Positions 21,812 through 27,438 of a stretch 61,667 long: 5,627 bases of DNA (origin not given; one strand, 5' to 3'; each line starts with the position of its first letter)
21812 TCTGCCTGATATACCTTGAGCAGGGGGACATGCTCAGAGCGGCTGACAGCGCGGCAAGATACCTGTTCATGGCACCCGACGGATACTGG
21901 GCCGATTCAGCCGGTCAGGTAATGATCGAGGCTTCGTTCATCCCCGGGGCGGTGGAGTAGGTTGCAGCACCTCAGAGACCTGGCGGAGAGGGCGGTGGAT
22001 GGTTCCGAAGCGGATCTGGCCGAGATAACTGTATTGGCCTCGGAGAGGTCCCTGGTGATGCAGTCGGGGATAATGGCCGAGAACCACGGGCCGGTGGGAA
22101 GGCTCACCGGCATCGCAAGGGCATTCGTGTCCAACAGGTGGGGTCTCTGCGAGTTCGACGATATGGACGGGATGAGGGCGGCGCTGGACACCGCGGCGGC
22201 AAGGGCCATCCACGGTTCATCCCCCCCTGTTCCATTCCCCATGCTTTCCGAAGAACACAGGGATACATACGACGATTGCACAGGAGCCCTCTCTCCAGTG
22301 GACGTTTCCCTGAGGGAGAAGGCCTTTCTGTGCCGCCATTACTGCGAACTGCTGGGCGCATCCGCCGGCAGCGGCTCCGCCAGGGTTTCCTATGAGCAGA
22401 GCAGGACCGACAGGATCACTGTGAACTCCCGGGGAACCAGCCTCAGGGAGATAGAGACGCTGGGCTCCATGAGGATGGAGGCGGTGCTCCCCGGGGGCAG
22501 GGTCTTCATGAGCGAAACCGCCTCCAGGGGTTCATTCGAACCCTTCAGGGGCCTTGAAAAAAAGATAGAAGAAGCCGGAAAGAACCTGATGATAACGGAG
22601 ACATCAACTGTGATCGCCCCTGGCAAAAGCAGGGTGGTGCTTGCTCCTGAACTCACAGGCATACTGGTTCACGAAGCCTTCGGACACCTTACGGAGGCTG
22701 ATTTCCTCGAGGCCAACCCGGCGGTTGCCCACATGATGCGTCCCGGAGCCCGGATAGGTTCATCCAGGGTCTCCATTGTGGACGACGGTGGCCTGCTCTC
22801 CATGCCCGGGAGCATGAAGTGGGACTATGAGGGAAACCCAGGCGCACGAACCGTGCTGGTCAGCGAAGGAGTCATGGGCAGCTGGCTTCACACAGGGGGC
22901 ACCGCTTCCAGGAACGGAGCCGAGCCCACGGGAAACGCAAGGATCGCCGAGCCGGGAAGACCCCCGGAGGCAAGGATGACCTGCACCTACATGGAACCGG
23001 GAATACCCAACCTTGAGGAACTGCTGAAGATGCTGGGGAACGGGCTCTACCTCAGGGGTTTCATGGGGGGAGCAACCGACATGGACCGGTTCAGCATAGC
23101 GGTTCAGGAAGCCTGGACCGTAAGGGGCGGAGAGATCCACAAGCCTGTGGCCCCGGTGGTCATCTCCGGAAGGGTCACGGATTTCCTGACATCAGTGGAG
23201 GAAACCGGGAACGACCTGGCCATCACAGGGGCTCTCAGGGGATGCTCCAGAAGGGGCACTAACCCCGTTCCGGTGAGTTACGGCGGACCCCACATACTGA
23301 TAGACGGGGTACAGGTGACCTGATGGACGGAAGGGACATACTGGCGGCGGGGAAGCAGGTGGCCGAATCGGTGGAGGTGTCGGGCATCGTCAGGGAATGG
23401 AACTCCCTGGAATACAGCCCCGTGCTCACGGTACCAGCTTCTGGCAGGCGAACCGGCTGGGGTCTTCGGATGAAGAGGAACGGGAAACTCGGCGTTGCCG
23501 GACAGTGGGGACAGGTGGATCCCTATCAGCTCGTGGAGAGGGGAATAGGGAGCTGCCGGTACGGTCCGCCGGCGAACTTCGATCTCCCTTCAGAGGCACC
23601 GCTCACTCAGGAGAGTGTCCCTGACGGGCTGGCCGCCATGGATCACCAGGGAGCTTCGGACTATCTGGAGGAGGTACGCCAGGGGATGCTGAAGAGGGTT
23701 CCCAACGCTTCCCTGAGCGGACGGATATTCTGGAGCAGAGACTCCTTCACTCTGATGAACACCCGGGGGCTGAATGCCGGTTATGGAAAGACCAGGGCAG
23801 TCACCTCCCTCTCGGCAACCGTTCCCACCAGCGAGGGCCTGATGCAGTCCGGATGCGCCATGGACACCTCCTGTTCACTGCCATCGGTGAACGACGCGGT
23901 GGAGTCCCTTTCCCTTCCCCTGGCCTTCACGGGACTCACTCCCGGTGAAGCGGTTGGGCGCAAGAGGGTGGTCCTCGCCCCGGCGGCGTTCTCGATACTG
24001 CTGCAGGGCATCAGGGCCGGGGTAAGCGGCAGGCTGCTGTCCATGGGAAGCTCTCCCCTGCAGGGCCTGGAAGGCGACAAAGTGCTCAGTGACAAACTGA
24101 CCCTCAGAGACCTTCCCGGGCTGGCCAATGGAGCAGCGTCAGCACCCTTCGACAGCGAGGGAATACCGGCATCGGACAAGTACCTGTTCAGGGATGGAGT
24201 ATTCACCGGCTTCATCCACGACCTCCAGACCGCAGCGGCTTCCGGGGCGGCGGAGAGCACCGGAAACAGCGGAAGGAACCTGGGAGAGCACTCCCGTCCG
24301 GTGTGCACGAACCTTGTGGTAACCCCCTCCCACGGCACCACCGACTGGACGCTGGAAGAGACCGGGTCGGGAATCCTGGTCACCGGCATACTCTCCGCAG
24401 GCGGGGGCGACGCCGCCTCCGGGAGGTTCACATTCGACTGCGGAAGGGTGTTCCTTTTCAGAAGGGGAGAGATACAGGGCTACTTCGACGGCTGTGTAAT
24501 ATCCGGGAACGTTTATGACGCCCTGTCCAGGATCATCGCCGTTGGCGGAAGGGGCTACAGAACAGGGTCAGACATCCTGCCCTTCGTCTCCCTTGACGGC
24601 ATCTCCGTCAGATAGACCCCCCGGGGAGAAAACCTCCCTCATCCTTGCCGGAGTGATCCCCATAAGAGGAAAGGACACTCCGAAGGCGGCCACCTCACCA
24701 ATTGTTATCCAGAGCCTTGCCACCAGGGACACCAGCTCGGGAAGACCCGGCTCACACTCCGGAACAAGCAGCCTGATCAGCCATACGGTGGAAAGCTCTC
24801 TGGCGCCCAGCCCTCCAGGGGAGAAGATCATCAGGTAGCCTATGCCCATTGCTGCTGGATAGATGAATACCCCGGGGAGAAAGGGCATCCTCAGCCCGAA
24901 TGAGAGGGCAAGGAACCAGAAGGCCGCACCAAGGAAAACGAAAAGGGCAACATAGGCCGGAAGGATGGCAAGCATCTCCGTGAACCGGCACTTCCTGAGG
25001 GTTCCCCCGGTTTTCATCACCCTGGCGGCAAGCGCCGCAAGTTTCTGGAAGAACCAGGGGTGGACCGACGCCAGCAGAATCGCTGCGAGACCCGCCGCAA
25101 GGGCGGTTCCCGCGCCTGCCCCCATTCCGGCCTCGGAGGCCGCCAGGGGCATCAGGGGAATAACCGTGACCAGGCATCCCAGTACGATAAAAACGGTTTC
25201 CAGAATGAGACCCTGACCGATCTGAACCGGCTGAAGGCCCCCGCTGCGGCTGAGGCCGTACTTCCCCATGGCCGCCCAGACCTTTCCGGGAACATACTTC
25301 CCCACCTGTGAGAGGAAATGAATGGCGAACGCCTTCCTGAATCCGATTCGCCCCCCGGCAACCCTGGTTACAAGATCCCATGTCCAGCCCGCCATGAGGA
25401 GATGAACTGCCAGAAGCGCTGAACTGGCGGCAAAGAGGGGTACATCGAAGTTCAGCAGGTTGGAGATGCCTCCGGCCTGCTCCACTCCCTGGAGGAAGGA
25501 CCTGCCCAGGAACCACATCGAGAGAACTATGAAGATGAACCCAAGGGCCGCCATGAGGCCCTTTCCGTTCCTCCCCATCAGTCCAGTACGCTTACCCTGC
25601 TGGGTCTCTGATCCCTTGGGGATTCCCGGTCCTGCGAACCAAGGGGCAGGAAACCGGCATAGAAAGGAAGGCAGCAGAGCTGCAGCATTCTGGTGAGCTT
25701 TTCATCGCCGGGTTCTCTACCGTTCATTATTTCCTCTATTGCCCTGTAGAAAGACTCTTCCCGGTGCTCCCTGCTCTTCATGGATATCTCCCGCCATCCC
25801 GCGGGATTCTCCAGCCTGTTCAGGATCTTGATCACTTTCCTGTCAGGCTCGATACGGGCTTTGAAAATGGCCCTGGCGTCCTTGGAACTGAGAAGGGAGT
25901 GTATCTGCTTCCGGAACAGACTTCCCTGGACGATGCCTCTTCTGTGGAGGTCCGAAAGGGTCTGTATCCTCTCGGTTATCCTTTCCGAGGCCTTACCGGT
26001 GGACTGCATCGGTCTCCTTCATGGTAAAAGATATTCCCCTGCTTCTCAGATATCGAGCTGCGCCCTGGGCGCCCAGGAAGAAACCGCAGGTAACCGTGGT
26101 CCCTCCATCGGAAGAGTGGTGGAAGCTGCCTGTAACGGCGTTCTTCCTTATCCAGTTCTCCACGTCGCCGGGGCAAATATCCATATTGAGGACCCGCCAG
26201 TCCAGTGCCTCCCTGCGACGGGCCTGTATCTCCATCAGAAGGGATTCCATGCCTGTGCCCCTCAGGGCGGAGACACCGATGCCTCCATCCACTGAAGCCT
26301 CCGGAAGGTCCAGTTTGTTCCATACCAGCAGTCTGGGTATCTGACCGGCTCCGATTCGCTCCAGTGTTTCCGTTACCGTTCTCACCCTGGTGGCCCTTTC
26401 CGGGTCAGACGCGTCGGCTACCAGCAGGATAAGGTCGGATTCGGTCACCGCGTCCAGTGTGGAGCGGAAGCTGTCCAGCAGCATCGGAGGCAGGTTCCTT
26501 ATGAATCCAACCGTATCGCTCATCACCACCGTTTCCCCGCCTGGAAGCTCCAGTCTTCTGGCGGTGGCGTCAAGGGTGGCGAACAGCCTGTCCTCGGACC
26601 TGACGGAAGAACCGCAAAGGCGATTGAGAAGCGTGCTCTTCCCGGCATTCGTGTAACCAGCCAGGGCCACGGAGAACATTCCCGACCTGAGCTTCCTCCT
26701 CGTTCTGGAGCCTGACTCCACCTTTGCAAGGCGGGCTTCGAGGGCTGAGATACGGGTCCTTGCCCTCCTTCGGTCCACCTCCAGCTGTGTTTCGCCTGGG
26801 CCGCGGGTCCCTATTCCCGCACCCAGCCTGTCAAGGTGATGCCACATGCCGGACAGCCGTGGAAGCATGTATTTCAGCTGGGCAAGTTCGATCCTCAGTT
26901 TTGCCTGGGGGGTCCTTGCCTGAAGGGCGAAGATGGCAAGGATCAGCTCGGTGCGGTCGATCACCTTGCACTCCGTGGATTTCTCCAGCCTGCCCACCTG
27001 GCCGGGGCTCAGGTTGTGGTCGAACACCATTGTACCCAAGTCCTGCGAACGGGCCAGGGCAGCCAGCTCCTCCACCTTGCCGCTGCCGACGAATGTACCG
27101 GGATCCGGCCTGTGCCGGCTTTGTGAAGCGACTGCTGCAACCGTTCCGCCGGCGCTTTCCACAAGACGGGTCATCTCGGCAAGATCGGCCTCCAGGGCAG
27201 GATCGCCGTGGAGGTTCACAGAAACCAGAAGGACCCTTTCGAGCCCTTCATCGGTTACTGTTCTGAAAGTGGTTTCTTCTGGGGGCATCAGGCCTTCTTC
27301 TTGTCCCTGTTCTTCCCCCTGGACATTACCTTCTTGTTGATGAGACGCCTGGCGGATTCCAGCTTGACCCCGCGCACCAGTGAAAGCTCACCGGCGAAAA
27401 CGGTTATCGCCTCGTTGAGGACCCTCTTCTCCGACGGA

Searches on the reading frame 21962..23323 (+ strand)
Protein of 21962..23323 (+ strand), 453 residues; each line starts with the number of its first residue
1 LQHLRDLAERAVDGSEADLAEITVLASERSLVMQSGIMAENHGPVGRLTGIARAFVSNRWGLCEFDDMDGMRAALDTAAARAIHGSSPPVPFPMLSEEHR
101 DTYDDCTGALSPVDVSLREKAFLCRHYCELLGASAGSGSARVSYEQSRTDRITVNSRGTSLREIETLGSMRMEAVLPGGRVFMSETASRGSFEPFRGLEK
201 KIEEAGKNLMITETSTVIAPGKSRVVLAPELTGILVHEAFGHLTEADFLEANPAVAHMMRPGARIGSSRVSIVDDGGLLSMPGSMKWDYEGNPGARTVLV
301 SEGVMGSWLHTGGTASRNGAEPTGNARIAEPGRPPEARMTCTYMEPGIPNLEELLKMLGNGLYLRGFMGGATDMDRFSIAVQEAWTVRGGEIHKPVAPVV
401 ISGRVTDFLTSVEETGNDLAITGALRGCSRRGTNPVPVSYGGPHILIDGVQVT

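Call 21: search_protein_families(library=ncbifam, proteins=[window:21962-23323:+], max_evalue=0.00001)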
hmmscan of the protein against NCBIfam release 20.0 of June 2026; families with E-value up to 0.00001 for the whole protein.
window:21962-23323:+ (453 aa): 3 families
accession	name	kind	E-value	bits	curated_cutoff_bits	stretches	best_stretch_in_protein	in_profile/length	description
NF040952.1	Arch_mtprotase_TldD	equivalog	2e-49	168.6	635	1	47-452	41-442/443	zinc metalloprotease TldD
NF008006.0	PRK10735.1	equivalog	1.6e-31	109.3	513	1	210-452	234-477/481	metalloprotease TldD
NF008268.0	PRK11040.1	equivalog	1.4e-06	27.3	438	1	270-421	285-427/446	metalloprotease PmbA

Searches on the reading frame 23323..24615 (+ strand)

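Call 23: search_protein_families(library=ncbifam, proteins=[window:23323-24615:+], max_evalue=1e-8)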
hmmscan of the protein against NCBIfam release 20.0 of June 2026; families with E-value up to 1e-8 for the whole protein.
window:23323-24615:+ (430 aa): 3 families
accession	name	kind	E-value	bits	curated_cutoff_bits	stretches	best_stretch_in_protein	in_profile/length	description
NF008268.0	PRK11040.1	equivalog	3.1e-14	52.5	438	1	146-409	170-423/446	metalloprotease PmbA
NF008006.0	PRK10735.1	equivalog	4.8e-12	45.1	513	1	215-408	249-442/481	metalloprotease TldD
NF040952.1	Arch_mtprotase_TldD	equivalog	6e-12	45.1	635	1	211-408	213-409/443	zinc metalloprotease TldD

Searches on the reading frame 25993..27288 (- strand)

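Call 23: search_protein_families(library=ncbifam, proteins=[window:25993-27288:-], max_evalue=1e-8)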
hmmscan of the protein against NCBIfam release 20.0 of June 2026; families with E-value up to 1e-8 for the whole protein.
window:25993-27288:- (431 aa): 7 families
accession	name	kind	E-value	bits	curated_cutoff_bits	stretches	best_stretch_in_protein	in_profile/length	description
TIGR03156.1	GTP_HflX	equivalog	3.6e-120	401.1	216.75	1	18-355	1-348/351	GTPase HflX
NF008280.0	PRK11058.1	equivalog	6.3e-87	292.1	441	1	16-330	8-323/426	ribosome rescue GTPase HflX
NF003661.0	PRK05291.1-3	equivalog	5.4e-15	55.7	380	1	174-362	187-374/448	tRNA uridine-5-carboxymethylaminomethyl(34) synthesis GTPase MnmE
NF000908.1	PRK00089.1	equivalog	3.7e-11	42.9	237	1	206-330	5-124/291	GTPase Era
TIGR03594.1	GTPase_EngA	equivalog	2.1e-10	40.2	306.7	1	206-355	2-157/432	ribosome biogenesis GTPase Der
TIGR03918.1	GTP_HydF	equivalog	2.5e-10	39.7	325.55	1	202-332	5-131/392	[FeFe] hydrogenase H-cluster maturation GTPase HydF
TIGR00231.1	small_GTP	domain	1.2e-09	38.1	42.5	1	206-330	5-126/164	GTP-binding protein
